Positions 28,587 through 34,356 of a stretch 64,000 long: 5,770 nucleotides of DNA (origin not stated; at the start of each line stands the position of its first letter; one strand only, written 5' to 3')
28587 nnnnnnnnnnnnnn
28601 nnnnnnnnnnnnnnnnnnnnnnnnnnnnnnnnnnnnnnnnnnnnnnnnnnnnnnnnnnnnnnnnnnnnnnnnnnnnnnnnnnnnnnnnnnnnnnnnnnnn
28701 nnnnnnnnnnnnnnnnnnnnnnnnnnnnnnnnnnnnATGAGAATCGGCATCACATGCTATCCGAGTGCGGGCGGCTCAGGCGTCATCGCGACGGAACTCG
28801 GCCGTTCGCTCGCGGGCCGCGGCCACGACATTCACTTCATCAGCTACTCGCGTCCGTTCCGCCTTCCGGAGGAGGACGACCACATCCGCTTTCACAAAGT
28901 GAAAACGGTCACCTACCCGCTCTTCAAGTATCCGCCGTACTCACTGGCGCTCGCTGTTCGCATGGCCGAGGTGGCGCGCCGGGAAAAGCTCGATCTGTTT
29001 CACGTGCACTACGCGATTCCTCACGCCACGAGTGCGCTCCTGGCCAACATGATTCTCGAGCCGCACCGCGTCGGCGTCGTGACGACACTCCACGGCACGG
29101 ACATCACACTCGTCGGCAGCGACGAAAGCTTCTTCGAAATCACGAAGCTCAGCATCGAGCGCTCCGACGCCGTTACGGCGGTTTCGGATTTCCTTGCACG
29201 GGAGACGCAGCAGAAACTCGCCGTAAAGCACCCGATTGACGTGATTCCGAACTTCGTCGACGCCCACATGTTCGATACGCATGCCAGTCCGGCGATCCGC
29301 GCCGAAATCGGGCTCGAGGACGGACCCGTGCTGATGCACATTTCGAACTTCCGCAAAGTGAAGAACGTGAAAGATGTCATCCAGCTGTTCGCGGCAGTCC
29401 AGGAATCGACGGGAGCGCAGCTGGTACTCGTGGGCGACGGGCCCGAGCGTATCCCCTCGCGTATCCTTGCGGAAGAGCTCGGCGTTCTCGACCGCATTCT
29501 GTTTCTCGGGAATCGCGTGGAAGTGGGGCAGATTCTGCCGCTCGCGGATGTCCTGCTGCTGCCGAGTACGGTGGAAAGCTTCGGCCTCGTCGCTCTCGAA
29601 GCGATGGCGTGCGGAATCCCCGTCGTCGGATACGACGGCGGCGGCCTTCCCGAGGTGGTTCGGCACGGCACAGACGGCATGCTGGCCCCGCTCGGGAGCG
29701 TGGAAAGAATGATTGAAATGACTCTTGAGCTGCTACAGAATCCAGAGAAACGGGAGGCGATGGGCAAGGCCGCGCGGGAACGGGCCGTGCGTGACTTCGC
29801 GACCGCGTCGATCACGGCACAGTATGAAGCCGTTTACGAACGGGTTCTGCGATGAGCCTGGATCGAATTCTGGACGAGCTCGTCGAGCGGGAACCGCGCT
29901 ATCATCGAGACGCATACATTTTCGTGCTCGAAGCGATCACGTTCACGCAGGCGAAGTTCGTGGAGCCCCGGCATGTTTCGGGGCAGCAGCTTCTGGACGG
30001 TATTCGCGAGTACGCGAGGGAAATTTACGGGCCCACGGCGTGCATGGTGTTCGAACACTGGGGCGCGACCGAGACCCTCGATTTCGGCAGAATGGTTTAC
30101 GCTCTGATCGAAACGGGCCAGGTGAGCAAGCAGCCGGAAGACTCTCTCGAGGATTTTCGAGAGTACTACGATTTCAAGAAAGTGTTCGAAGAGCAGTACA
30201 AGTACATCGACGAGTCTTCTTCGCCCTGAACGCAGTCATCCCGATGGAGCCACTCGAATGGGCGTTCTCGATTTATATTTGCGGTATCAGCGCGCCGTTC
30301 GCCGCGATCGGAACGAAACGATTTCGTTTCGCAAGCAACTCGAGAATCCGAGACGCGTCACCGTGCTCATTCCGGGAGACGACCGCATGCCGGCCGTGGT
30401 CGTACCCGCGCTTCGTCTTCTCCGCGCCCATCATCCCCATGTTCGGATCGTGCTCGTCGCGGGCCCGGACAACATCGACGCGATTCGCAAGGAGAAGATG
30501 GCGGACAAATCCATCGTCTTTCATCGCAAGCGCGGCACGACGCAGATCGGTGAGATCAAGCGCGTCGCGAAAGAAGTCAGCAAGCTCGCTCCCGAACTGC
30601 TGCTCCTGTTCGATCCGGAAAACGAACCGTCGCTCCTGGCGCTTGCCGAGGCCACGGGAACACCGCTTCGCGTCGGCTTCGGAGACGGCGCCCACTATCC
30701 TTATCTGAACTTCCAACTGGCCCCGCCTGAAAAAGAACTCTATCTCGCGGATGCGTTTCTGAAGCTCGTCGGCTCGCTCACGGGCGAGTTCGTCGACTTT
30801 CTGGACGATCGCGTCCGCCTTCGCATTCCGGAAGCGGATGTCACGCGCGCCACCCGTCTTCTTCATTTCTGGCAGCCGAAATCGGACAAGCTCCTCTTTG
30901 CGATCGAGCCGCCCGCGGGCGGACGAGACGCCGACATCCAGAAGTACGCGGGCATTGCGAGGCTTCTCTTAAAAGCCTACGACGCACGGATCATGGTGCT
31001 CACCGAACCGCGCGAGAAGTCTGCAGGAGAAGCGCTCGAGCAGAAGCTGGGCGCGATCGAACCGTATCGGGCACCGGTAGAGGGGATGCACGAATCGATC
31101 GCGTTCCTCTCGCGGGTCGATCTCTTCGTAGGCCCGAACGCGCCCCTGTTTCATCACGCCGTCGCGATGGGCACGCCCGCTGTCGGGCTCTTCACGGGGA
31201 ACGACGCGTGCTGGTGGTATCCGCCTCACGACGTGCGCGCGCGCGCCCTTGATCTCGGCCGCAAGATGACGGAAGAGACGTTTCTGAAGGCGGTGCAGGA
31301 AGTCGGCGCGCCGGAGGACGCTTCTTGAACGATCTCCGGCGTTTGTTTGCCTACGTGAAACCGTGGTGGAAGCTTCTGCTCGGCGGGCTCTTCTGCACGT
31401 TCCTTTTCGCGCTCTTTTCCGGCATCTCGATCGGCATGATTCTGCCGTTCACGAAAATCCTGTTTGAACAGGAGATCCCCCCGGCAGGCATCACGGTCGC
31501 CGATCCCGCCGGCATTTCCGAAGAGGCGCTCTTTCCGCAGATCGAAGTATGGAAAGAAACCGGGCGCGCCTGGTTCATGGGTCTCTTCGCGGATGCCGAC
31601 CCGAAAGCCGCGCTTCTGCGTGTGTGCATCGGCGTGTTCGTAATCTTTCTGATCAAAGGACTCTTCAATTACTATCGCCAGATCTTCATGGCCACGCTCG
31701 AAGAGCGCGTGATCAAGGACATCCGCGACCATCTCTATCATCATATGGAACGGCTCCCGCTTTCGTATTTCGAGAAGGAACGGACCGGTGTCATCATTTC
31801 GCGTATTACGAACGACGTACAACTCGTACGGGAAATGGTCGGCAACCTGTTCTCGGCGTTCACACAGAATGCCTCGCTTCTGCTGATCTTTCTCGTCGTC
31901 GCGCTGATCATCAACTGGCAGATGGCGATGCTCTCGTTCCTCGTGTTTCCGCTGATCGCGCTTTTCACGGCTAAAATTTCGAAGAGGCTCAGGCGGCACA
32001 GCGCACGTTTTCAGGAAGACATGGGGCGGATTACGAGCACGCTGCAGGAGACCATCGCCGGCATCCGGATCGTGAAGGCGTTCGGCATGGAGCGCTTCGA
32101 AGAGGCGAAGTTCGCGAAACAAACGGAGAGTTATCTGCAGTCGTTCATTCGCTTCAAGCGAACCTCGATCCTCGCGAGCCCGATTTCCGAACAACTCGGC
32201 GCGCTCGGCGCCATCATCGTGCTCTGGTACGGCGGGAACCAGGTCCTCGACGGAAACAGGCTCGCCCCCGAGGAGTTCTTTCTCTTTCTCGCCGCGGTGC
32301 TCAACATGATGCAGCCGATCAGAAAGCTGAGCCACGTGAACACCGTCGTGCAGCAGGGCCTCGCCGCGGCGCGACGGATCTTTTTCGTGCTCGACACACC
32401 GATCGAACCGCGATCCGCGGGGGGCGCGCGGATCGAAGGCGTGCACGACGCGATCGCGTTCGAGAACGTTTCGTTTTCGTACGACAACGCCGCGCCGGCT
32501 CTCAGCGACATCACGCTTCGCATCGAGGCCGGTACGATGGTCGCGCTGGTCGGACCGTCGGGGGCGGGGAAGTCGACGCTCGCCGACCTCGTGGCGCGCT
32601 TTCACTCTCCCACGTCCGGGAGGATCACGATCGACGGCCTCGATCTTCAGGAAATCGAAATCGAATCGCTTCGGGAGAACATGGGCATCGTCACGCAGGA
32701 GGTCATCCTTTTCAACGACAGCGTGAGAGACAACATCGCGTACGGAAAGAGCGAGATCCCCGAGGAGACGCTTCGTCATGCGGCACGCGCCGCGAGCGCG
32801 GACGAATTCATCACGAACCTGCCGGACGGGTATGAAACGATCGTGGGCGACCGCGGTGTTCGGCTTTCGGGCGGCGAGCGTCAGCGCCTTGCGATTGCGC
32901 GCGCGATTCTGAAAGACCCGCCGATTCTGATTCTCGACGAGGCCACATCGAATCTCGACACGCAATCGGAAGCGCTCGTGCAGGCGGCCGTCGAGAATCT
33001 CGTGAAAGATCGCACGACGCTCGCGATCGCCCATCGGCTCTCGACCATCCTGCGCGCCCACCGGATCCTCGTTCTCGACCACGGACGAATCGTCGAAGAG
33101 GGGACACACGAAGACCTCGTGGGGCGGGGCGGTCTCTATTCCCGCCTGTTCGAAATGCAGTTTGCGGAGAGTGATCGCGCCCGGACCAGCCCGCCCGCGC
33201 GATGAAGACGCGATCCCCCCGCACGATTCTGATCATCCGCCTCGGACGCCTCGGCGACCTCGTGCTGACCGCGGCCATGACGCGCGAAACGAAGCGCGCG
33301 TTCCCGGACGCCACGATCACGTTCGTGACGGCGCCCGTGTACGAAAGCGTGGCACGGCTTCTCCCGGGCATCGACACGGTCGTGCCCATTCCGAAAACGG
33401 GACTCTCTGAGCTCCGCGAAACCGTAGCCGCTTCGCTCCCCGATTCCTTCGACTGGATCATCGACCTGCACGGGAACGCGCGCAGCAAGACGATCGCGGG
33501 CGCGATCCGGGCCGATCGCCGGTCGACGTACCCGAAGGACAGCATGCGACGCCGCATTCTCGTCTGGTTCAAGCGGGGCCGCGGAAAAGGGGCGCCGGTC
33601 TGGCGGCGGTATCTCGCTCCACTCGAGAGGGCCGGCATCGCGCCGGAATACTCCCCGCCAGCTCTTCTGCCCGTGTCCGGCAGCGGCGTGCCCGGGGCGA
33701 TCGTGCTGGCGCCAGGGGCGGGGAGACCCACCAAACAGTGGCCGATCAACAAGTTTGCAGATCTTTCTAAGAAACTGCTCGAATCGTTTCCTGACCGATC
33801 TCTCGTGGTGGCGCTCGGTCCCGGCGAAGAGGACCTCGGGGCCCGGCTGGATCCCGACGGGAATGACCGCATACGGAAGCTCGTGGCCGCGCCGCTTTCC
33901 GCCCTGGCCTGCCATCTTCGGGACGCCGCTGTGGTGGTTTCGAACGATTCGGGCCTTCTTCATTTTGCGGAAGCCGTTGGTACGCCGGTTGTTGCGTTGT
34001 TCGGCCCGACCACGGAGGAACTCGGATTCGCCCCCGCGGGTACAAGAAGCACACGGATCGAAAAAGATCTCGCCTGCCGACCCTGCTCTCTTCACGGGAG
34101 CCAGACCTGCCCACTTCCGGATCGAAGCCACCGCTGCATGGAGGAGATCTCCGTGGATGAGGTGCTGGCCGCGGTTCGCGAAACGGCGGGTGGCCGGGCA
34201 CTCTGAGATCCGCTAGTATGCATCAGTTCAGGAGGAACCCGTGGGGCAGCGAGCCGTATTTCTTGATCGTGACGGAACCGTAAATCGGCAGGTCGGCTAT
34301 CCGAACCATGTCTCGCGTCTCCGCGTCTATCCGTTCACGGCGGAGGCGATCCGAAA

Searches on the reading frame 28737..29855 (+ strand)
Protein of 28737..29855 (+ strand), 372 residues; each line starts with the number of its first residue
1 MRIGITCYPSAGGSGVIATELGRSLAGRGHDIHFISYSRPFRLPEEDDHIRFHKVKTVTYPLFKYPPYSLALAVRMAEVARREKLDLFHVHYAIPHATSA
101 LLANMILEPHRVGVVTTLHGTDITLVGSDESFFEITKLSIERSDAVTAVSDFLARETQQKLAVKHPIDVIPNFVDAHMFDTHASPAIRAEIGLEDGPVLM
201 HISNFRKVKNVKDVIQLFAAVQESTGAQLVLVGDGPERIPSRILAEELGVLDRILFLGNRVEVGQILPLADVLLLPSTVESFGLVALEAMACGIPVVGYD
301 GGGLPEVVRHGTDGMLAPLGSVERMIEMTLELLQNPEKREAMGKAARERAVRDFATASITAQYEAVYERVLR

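Call 64: search_protein_families(library=pfam, proteins=[window:28737-29855:+], max_evalue=0.00001)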
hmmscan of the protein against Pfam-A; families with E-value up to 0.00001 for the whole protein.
window:28737-29855:+ (372 aa): 7 families
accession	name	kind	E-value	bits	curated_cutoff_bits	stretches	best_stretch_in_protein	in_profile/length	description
PF00534.26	Glycos_transf_1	-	4e-38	131.1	26.4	1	187-349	5-172/172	Glycosyl transferases group 1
PF13439.12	Glyco_transf_4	-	5.1e-31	108.4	28.5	1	12-176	2-168/170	Glycosyltransferase Family 4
PF13692.12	Glyco_trans_1_4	-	1.8e-30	106.5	27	1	197-335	2-142/142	Glycosyl transferases group 1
PF13579.12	Glyco_trans_4_4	-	6.3e-20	72.5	29.7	1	12-172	1-157/158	Glycosyl transferase 4-like domain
PF13477.12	Glyco_trans_4_2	-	5e-12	46.6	23.4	1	20-149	15-138/139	Glycosyl transferase 4-like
PF20706.3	GT4-conflict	-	5.8e-10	39.1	26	1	141-316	145-328/385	Family 4 Glycosyltransferase in conflict systems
PF13524.12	Glyco_trans_1_2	-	5.1e-08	33.4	25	1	287-363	68-142/144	Glycosyl transferase-like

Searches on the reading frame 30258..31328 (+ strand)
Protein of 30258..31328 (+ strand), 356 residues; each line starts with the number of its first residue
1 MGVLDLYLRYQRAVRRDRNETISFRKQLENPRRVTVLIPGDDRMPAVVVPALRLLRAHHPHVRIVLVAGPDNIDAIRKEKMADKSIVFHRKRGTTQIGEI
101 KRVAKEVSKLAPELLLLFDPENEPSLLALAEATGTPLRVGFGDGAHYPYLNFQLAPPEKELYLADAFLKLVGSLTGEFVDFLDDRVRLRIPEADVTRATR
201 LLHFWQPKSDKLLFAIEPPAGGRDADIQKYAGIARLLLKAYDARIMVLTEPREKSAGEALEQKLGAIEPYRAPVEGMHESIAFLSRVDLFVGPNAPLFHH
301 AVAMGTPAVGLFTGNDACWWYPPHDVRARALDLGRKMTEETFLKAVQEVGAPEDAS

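Call 64: search_protein_families(library=pfam, proteins=[window:30258-31328:+], max_evalue=0.00001)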
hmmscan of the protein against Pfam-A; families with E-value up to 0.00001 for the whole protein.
window:30258-31328:+ (356 aa): 0 families

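Call 75: search_protein_families(library=ncbifam, proteins=[window:30258-31328:+], max_evalue=0.00001)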
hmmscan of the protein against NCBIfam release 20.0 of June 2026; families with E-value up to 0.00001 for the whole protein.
window:30258-31328:+ (356 aa): 1 family
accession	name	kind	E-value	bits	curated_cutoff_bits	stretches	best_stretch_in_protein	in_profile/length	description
TIGR02195.1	heptsyl_trn_II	equivalog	2.3e-06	27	134.6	1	53-336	21-305/339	lipopolysaccharide heptosyltransferase II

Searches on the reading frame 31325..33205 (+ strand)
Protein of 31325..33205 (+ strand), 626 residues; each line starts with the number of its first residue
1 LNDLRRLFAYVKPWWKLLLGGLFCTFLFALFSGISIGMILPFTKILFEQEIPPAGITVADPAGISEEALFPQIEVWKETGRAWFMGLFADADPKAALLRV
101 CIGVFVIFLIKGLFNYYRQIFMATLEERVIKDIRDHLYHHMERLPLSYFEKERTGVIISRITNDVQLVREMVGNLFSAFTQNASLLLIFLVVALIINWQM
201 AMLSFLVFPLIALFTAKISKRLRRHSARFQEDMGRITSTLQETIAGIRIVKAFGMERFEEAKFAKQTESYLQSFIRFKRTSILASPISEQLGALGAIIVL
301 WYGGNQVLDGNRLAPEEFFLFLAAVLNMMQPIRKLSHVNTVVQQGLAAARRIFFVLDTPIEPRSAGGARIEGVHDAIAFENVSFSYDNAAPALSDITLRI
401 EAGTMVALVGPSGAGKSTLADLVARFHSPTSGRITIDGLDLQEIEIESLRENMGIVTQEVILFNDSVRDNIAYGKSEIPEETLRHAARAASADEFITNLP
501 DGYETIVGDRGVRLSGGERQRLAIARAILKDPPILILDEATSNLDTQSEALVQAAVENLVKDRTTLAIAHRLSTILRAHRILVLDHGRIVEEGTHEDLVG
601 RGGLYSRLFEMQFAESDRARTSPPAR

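Call 64: search_protein_families(library=pfam, proteins=[window:31325-33205:+], max_evalue=0.00001)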
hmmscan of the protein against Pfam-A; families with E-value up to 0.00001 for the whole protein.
window:31325-33205:+ (626 aa): 3 families
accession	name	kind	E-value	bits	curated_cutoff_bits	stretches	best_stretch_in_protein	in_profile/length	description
PF00664.28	ABC_membrane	-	4.8e-50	171.2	28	1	84-329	26-271/274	ABC transporter transmembrane region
PF00005.33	ABC_tran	-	6.2e-35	121.2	25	1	393-542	1-137/137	ABC transporter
PF02463.25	SMC_N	-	8.4e-07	29.1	40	0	433-582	110-209/220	RecF/RecN/SMC N terminal domain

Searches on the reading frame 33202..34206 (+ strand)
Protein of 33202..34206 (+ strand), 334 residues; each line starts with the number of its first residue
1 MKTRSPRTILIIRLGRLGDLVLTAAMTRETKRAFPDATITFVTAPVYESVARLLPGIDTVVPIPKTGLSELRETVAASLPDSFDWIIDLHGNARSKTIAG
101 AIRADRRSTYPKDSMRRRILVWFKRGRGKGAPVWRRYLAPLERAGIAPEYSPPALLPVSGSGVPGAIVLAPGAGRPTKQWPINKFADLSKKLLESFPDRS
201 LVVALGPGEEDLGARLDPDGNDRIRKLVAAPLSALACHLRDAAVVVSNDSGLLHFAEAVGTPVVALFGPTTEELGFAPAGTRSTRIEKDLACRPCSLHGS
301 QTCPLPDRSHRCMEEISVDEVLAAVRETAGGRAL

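Call 64: search_protein_families(library=pfam, proteins=[window:33202-34206:+], max_evalue=0.00001)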
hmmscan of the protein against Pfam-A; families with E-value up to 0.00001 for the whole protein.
window:33202-34206:+ (334 aa): 1 family
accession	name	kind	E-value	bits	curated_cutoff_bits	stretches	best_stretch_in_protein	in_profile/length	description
PF01075.23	Glyco_transf_9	-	7.1e-19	68.5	22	1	166-296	107-237/247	Glycosyltransferase family 9 (heptosyltransferase)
